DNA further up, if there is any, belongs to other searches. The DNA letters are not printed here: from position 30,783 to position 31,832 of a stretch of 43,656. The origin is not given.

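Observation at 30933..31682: CcdA/DsbD-family transporter with its first cysteine helix moved to the C-terminus (apparent circular permutation)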

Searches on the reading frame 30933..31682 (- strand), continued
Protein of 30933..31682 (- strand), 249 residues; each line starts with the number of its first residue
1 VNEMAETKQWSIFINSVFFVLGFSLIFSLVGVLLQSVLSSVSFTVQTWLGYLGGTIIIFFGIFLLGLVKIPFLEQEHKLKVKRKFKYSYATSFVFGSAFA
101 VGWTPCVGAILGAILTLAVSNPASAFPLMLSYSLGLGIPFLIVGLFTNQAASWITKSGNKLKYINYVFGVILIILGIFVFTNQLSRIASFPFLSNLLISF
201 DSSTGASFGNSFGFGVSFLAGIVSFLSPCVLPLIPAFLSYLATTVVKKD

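Call 32: predict_structure(alignment_id=A1)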
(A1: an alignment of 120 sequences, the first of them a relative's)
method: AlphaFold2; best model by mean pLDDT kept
length: 246 residues; sequences in the alignment: 120
mean_pLDDT: 58.0   pTM: 0.40
mean pLDDT of the five models: 58.0, 53.6, 47.0, 43.1, 39.3
residues with pLDDT >= 90: 0; 70-90: 10; 50-70: 193; < 50: 43
segments of 3 or more residues with pLDDT < 50: 74-84, 187-190, 197-209, 244-246
pLDDT, mean of each block of 10 residues (from residue 1): 50 58 66 63 65 67 54 46 47 54 64 66 66 66 58 60 68 61 48 51 43 62 60 56 48
secondary structure, 60 per line:
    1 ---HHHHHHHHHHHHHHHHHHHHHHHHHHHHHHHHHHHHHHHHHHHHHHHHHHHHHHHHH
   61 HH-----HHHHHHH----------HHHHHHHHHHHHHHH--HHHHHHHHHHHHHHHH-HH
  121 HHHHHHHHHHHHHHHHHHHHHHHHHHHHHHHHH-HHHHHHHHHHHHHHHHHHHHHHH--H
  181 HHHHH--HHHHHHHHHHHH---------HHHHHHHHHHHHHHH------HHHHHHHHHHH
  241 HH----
elements in order: H4-62 H68-74 H85-99 H102-117 H119-153 H155-177 H180-185 H188-199 H209-223 H230-242

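Call 38: find_homologous_proteins(query=A2, max_evalue=1e-10)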
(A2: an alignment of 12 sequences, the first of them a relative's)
Query A2 (12 sequences) (262 aa, profile of the alignment): 7934 proteins with E <= 1e-10 among 8000 candidates; the best 120 are listed.
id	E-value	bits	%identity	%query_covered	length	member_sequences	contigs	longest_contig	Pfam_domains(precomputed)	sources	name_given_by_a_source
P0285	4.5e-113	395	59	66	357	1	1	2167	PF02683.23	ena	-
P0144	6.7e-95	335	49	96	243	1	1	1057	PF02683.23,PF13386.13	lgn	-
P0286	2.6e-94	333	49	94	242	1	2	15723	PF02683.23,PF13386.13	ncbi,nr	ncbi:MAG: cytochrome c biogenesis protein CcdA [Anaerolineae bacterium]|nr:cytochrome c biogenesis p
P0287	2.7e-94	333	49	94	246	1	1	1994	PF02683.23,PF13386.13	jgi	jgi:cytochrome c-type biogenesis protein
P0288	3.3e-94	333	49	97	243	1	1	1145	PF02683.23,PF13386.13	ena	-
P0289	3.4e-94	333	49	94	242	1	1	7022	PF02683.23,PF13386.13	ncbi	-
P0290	4.2e-94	333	49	97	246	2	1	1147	PF02683.23,PF13386.13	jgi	jgi:cytochrome c-type biogenesis protein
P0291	5.1e-94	333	49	96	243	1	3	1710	PF02683.23,PF13386.13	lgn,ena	-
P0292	5.5e-94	332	50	97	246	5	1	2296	PF02683.23,PF13386.13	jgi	jgi:cytochrome c-type biogenesis protein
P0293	5.8e-94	332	49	97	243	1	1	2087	PF02683.23,PF13386.13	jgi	-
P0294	7.7e-94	332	49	97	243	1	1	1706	PF02683.23,PF13386.13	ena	-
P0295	1.3e-93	331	49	97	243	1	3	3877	PF02683.23,PF13386.13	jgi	jgi:cytochrome c-type biogenesis protein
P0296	2.2e-93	330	48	97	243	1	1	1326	PF02683.23,PF13386.13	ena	-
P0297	2.2e-93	330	49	97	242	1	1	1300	PF02683.23,PF13386.13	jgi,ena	-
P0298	2.9e-93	330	51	97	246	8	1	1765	PF02683.23,PF13386.13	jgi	jgi:cytochrome c-type biogenesis protein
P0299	4.7e-93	329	50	97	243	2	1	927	PF02683.23,PF13386.13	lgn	-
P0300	1.4e-92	328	48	96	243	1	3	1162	PF02683.23,PF13386.13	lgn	-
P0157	3.8e-90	320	100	100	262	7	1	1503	PF02683.23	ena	-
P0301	3.2e-88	313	94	98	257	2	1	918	PF02683.23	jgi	jgi:cytochrome c-type biogenesis protein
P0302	5.2e-87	310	71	97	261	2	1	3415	PF02683.23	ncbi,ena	-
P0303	1.2e-86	308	91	98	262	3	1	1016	PF02683.23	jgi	jgi:cytochrome c-type biogenesis protein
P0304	2.3e-84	301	53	95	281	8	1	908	PF02683.23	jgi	-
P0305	4.2e-84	300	52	96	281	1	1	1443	PF02683.23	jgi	jgi:cytochrome c-type biogenesis protein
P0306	6.8e-84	299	83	79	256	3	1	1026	PF02683.23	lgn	-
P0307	9.1e-84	299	52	95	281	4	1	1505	PF02683.23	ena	-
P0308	1.4e-83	298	82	80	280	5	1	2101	PF02683.23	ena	-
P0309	1.6e-83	298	52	96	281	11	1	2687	PF02683.23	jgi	jgi:cytochrome c-type biogenesis protein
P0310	1.6e-83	298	86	80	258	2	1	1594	PF02683.23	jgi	jgi:cytochrome c-type biogenesis protein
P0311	1.6e-83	298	86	79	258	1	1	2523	PF02683.23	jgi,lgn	jgi:cytochrome c-type biogenesis protein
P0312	1.7e-83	298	81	80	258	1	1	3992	PF02683.23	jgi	jgi:cytochrome c-type biogenesis protein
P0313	2.0e-83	298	81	80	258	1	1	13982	PF02683.23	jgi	jgi:cytochrome c-type biogenesis protein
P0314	4.0e-83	297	53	95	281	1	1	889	PF02683.23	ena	-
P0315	4.3e-83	297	81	80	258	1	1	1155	PF02683.23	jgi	jgi:cytochrome c-type biogenesis protein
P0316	5.5e-83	296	48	86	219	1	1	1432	PF02683.23,PF13386.13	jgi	jgi:cytochrome c-type biogenesis protein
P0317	5.6e-83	296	51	95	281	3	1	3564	PF02683.23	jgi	-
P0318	6.5e-83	296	52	95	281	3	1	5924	PF02683.23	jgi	-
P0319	7.0e-83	296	53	98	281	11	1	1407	PF02683.23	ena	-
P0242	7.7e-83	296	33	92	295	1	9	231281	PF02683.23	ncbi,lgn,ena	-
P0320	8.2e-83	296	52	97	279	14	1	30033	PF02683.23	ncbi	-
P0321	1.1e-82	295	82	79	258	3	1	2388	PF02683.23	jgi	jgi:cytochrome c-type biogenesis protein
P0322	1.1e-82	295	82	77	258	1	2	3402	PF02683.23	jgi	jgi:cytochrome c-type biogenesis protein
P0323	1.1e-82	295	33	92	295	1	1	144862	PF02683.23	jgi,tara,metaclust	tara:strand:+ start:1265 stop:2152 length:888 start_codon:yes stop_codon:yes gene_type:complete|meta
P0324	1.1e-82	295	71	79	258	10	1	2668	PF02683.23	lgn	-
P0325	1.3e-82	295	52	98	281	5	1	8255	PF02683.23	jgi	jgi:cytochrome c-type biogenesis protein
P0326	1.6e-82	295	63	74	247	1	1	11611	PF02683.23,PF13386.13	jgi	jgi:cytochrome c-type biogenesis protein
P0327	1.9e-82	295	80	80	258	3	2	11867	PF02683.23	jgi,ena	-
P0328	2.0e-82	294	51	98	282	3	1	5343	PF02683.23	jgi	jgi:cytochrome c-type biogenesis protein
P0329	2.1e-82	294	83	80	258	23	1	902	PF02683.23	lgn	-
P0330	2.7e-82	294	80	80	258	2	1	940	PF02683.23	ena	-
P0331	3.6e-82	294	52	69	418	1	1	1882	PF00085.27,PF08534.17,PF02683.23,PF13905.13,PF13098.14,PF00578.28,PF13386.13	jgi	jgi:cytochrome c biogenesis protein CcdA/peroxiredoxin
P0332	4.3e-82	293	53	98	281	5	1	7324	PF02683.23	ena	-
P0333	6.7e-82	293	33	92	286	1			PF02683.23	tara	tara:strand:- start:6264 stop:7124 length:861 start_codon:yes stop_codon:yes gene_type:complete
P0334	7.3e-82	293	76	79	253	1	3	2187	PF02683.23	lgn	-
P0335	7.5e-82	293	68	80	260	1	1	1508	PF02683.23,PF13386.13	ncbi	-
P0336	1.1e-81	292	80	80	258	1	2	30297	PF02683.23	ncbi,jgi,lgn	jgi:cytochrome c-type biogenesis protein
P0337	1.3e-81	292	74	79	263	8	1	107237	PF02683.23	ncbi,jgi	-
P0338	2.0e-81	291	63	73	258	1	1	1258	PF02683.23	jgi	jgi:cytochrome c-type biogenesis protein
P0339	2.2e-81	291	83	81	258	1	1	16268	PF02683.23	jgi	jgi:cytochrome c-type biogenesis protein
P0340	2.3e-81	291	52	95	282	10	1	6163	PF02683.23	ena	-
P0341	2.4e-81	291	87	80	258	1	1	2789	PF02683.23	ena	-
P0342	4.3e-81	290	52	96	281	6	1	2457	PF02683.23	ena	-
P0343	4.3e-81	290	75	79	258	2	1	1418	PF02683.23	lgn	-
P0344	4.5e-81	290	78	81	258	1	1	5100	PF02683.23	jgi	jgi:cytochrome c-type biogenesis protein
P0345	7.6e-81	289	64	74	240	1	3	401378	PF02683.23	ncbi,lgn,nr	ncbi:MAG: cytochrome c biogenesis protein CcdA [Anaerolineales bacterium]|nr:cytochrome c biogenesis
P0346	9.1e-81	289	66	74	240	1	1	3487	PF02683.23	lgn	-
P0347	9.4e-81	289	75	80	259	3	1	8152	PF02683.23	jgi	jgi:cytochrome c-type biogenesis protein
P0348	1.1e-80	289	67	74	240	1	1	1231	PF02683.23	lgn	-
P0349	1.1e-80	289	78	79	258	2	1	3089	PF02683.23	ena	-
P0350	1.3e-80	289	49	98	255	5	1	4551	PF02683.23,PF13386.13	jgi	-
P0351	1.3e-80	289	76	79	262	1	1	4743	PF02683.23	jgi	jgi:cytochrome c-type biogenesis protein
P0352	1.4e-80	288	51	97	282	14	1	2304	PF02683.23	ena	-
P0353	1.5e-80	288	67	80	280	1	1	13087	PF02683.23,PF13386.13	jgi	jgi:cytochrome c-type biogenesis protein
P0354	1.6e-80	288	73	81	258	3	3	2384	PF02683.23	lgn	-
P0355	1.6e-80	288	75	81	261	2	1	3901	PF02683.23,PF13386.13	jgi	jgi:cytochrome c-type biogenesis protein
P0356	1.7e-80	288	74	81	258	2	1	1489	PF02683.23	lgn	-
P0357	1.7e-80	288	70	81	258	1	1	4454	PF02683.23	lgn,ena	-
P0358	1.7e-80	288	74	81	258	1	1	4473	PF02683.23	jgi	-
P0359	1.7e-80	288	70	80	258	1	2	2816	PF02683.23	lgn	-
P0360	1.8e-80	288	68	74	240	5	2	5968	PF02683.23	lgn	-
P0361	1.8e-80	288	79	79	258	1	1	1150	PF02683.23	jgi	jgi:cytochrome c-type biogenesis protein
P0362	1.9e-80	288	73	81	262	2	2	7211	PF02683.23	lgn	-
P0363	2.3e-80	288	81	81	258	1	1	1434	PF02683.23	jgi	jgi:cytochrome c-type biogenesis protein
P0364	2.3e-80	288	74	81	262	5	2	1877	PF02683.23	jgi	jgi:cytochrome c-type biogenesis protein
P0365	2.9e-80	287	77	80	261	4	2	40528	PF02683.23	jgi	jgi:cytochrome c-type biogenesis protein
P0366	3.0e-80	287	50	96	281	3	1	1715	PF02683.23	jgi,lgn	jgi:cytochrome c-type biogenesis protein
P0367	3.0e-80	287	48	96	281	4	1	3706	PF02683.23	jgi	jgi:cytochrome c-type biogenesis protein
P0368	3.1e-80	287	68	74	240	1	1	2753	PF02683.23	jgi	jgi:cytochrome c-type biogenesis protein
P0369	3.2e-80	287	49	99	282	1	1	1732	PF02683.23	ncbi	-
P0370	3.8e-80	287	52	97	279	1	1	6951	PF02683.23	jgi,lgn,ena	-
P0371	4.8e-80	287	69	79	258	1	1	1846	PF02683.23,PF13386.13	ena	-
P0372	5.1e-80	287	50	98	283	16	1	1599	PF02683.23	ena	-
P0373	5.2e-80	287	68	74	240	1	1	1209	PF02683.23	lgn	-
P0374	5.3e-80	287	49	96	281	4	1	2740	PF02683.23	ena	-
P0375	5.8e-80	286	51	97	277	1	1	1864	PF02683.23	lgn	-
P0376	6.1e-80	286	49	96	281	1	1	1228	PF02683.23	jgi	-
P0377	6.6e-80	286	65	80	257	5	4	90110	PF02683.23,PF13386.13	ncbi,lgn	-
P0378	6.8e-80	286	63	74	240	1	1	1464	PF02683.23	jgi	jgi:cytochrome c-type biogenesis protein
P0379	7.0e-80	286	51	72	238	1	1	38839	PF02683.23,PF13386.13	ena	-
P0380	7.1e-80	286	71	79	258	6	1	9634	PF02683.23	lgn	-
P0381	7.5e-80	286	61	74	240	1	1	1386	PF02683.23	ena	-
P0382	8.4e-80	286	70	74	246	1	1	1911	PF02683.23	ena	-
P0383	1.0e-79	286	69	74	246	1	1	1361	PF02683.23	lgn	-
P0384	1.1e-79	286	67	79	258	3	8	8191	PF02683.23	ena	-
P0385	1.1e-79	285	70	79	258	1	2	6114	PF02683.23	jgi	jgi:cytochrome c-type biogenesis protein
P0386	1.2e-79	285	50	96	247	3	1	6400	PF02683.23,PF13386.13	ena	-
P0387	1.2e-79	285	74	81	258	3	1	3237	PF02683.23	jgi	jgi:cytochrome c-type biogenesis protein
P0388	1.2e-79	285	70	80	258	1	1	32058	PF02683.23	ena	-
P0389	1.2e-79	285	73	79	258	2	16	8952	PF02683.23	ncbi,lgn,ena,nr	ncbi:MAG: hypothetical protein KA764_07435 [Anaerolineales bacterium]|nr:hypothetical protein [Anaer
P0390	1.2e-79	285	50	96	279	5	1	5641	PF02683.23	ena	-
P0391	1.2e-79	285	69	74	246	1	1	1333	PF02683.23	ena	-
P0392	1.3e-79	285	49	97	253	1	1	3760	PF02683.23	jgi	-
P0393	1.3e-79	285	51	98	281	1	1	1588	PF02683.23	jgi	jgi:cytochrome c-type biogenesis protein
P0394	1.3e-79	285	57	75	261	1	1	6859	PF02683.23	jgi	jgi:cytochrome c-type biogenesis protein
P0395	1.4e-79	285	49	98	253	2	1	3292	PF02683.23,PF13386.13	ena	-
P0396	1.4e-79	285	66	74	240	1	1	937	PF02683.23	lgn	-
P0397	1.4e-79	285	47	97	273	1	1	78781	PF02683.23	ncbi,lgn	-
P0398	1.5e-79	285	73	79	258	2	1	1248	PF02683.23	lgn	-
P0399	1.7e-79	285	33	92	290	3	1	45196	PF02683.23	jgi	-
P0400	1.8e-79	285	50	74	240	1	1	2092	PF02683.23,PF13386.13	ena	-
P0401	1.8e-79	285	76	81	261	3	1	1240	PF02683.23,PF13386.13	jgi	jgi:cytochrome c-type biogenesis protein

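Call 42: find_encoding_contigs(protein=P0277, flank=4000, max_places=3)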
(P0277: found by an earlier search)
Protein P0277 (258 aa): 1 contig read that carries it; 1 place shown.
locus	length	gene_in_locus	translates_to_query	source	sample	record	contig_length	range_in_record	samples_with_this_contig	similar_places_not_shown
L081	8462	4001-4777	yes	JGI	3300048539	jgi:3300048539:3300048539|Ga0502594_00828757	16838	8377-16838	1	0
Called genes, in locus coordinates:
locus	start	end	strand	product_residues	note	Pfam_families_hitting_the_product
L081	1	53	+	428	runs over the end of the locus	PF01743:PolyA_pol, PF12627:PolyA_pol_RNAbd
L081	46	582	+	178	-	PF00583:Acetyltransf_1, PF13527:Acetyltransf_9 (faint), PF13673:Acetyltransf_10, PF13508:Acetyltransf_7, PF08445:FR47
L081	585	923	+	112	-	PF18917:LiaI-LiaF-like_TM1, PF22570:LiaF-TM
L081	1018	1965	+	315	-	PF00174:Oxidored_molyb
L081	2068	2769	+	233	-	PF01794:Ferric_reduct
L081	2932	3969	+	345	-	PF08239:SH3_3 (faint), PF03734:YkuD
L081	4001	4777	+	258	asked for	PF02683:DsbD_TM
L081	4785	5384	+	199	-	PF08534:Redoxin, PF00578:AhpC-TSA, PF00085:Thioredoxin (faint), PF13098:Thioredoxin_2 (weak), PF13905:Thioredoxin_8 (weak)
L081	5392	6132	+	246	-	PF09858:DUF2085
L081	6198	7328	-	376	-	-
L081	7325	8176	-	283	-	-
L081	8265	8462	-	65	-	?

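Call 43: find_encoding_contigs(protein=P0339, flank=4000, max_places=3)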
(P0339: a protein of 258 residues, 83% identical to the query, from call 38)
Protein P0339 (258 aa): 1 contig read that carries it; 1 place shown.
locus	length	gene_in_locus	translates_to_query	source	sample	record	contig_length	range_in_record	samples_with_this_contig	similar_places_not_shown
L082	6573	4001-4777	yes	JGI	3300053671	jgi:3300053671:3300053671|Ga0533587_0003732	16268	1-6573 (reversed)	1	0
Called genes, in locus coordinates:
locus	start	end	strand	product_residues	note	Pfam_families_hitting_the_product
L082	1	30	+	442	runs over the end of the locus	PF01743:PolyA_pol, PF12627:PolyA_pol_RNAbd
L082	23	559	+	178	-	PF00583:Acetyltransf_1, PF13527:Acetyltransf_9 (faint), PF13673:Acetyltransf_10, PF13508:Acetyltransf_7, PF08445:FR47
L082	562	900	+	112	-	PF18917:LiaI-LiaF-like_TM1, PF22570:LiaF-TM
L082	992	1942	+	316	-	PF00174:Oxidored_molyb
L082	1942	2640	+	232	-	PF01794:Ferric_reduct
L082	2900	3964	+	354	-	PF08239:SH3_3 (faint), PF03734:YkuD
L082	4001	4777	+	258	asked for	PF02683:DsbD_TM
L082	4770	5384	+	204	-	PF00578:AhpC-TSA, PF08534:Redoxin, PF13098:Thioredoxin_2, PF00085:Thioredoxin, PF13905:Thioredoxin_8 (weak)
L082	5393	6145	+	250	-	PF09858:DUF2085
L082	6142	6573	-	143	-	?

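Call 52: find_encoding_contigs(protein=P0001, flank=3000, max_places=4)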
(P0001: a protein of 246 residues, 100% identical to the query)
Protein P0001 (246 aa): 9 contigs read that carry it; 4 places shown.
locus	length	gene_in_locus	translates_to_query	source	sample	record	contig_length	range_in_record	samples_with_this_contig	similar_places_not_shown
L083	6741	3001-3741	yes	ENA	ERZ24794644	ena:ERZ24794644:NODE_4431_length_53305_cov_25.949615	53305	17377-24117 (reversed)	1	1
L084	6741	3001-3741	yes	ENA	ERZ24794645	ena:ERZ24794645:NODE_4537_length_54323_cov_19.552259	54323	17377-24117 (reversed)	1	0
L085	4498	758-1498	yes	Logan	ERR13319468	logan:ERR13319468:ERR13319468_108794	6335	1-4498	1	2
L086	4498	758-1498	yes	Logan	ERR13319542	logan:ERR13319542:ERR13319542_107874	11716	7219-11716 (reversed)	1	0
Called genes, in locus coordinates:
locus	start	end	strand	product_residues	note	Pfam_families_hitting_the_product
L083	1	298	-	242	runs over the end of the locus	PF00753:Lactamase_B, PF23023:Anti-Pycsar_Apyc1, PF13483:Lactamase_B_3 (weak), PF16661:Lactamase_B_6 (weak), PF12706:Lactamase_B_2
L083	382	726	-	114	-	-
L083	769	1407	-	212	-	PF19810:HFX_2341_N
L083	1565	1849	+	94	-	PF01022:HTH_5, PF21476:PF0610-like_N (weak)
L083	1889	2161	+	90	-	PF26119:DUF8036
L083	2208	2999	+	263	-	PF23951:DUF7282, PF00578:AhpC-TSA (weak), PF00085:Thioredoxin, PF13098:Thioredoxin_2 (weak), PF13905:Thioredoxin_8 (faint)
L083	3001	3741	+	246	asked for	PF02683:DsbD_TM, PF13386:DsbD_2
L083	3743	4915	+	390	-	PF00578:AhpC-TSA, PF08534:Redoxin, PF13905:Thioredoxin_8, PF17991:Thioredoxin_10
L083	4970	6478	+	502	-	PF00578:AhpC-TSA, PF08534:Redoxin, PF00085:Thioredoxin, PF13098:Thioredoxin_2 (faint), PF13905:Thioredoxin_8, PF11376:DUF3179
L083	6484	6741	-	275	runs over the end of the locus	PF01261:AP_endonuc_2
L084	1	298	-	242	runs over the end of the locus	PF00753:Lactamase_B, PF23023:Anti-Pycsar_Apyc1, PF13483:Lactamase_B_3 (weak), PF16661:Lactamase_B_6 (weak), PF12706:Lactamase_B_2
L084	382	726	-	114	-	-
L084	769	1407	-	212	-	PF19810:HFX_2341_N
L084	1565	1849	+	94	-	PF01022:HTH_5, PF21476:PF0610-like_N (weak)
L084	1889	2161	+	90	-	PF26119:DUF8036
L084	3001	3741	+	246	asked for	PF02683:DsbD_TM, PF13386:DsbD_2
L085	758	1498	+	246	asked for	PF02683:DsbD_TM, PF13386:DsbD_2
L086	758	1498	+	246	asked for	PF02683:DsbD_TM, PF13386:DsbD_2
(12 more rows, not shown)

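Call 57: predict_structure(alignment_id=A3)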
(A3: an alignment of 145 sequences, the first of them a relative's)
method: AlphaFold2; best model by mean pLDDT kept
length: 246 residues; sequences in the alignment: 145
mean_pLDDT: 61.3   pTM: 0.55
mean pLDDT of the five models: 61.3, 61.1, 57.8, 51.2, 50.8
residues with pLDDT >= 90: 0; 70-90: 50; 50-70: 150; < 50: 46
segments of 3 or more residues with pLDDT < 50: 1-4, 64-84, 197-209, 243-246
pLDDT, mean of each block of 10 residues (from residue 1): 52 68 70 61 69 73 49 39 53 69 66 65 70 73 59 58 72 71 51 50 41 68 67 63 45
secondary structure, 60 per line:
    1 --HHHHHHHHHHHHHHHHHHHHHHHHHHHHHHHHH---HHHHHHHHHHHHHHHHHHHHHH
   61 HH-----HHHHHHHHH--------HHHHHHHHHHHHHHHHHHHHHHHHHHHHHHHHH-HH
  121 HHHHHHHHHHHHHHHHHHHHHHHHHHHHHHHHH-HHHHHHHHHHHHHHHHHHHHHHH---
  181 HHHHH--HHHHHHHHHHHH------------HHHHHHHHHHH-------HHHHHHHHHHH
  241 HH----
elements in order: H3-35 H39-62 H68-76 H85-117 H119-153 H155-177 H181-185 H188-199 H212-222 H230-242

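Call 59: fold_search(model_id=the predicted structure, library=pdb)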
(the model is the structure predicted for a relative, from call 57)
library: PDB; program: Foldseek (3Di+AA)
matches with E <= 10: 166; with E <= 0.001: 0
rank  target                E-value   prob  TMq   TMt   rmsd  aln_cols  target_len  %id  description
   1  7zdt_D                2.4e-01  0.13  0.16  0.09  28.7       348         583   12  Occ(apo/return) conformation of CydDC mutant (E500Q.C) in ATP(CydC) bound state (Dataset-18) (released 2023-04-19)
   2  6v9z_A                4.0e-01  0.16  0.21  0.11  16.0       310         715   15  Cryo-EM structure of PCAT1 bound to its CtA peptide substrate (released 2020-01-22)
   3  8vp9_A                4.0e-01  0.14  0.18  0.09  16.3       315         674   15  Cryo-EM structure of the cysteine-free ABC transporter PCAT1 bound with ADP and Substrate (released 2024-10-30)
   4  7zdk_D                4.2e-01  0.09  0.15  0.09  27.4       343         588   14  IF(apo/asym) conformation of CydDC in AMP-PNP(CydC)/AMP-PNP(CydD) bound state (Dataset-8) (released 2023-04-19)
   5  8voz_A                4.4e-01  0.20  0.23  0.13  17.1       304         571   13  Cryo-EM structure of the ABC transporter PCAT1 cysteine-free core bound with MgADP and substrate (released 2024-10-30)
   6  8vp5_A                4.6e-01  0.13  0.18  0.10  16.6       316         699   14  Cryo-EM structure of the ABC transporter PCAT1 bound with ADP and Substrate (released 2024-10-30)
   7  6rai_B                5.3e-01  0.12  0.16  0.09  25.3       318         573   13  Heterodimeric ABC exporter TmrAB in ATP-bound outward-facing occluded conformation (released 2019-07-31)
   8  7zdb_D                5.3e-01  0.10  0.17  0.10  25.8       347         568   13  IF(heme/bound) conformation of CydDC in ADP+Pi(CydC)/ATP(CydD) bound state (Dataset-2) (released 2023-04-19)
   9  7zdc_D                5.6e-01  0.11  0.16  0.09  27.7       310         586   14  IF(heme/confined) conformation of CydDC in ADP(CydD) bound state (Dataset-3) (released 2023-04-19)
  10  4ry2_A                6.1e-01  0.13  0.19  0.10  16.0       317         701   15  Crystal structure of the peptidase-containing ABC transporter PCAT1 (released 2015-07-22)
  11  8hf6_A                6.4e-01  0.11  0.18  0.10  18.9       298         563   13  Cryo-EM structure of nucleotide-bound ComA E647Q mutant (released 2023-10-04)
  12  8vow_B                7.4e-01  0.16  0.23  0.14  16.5       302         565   14  Cryo-EM structure of the ABC transporter PCAT1 cysteine-free core bound with MgATP and Vi (released 2024-10-30)
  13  8fcz_A                8.1e-01  0.13  0.21  0.18  18.3       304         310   10  Crystal structure of ground-state rhodopsin in complex with a nanobody (released 2023-08-30)
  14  7zdl_D                9.3e-01  0.10  0.18  0.10  22.1       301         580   12  IF(heme/coordinated) conformation of CydDC in AMP-PNP(CydC)/AMP-PNP(CydD) bound state (Dataset-8) (released 2023-04-19)
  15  8qoe_A                9.3e-01  0.06  0.14  0.09  19.6       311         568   14  Inward-facing conformation of the ABC transporter BmrA (released 2023-12-20)
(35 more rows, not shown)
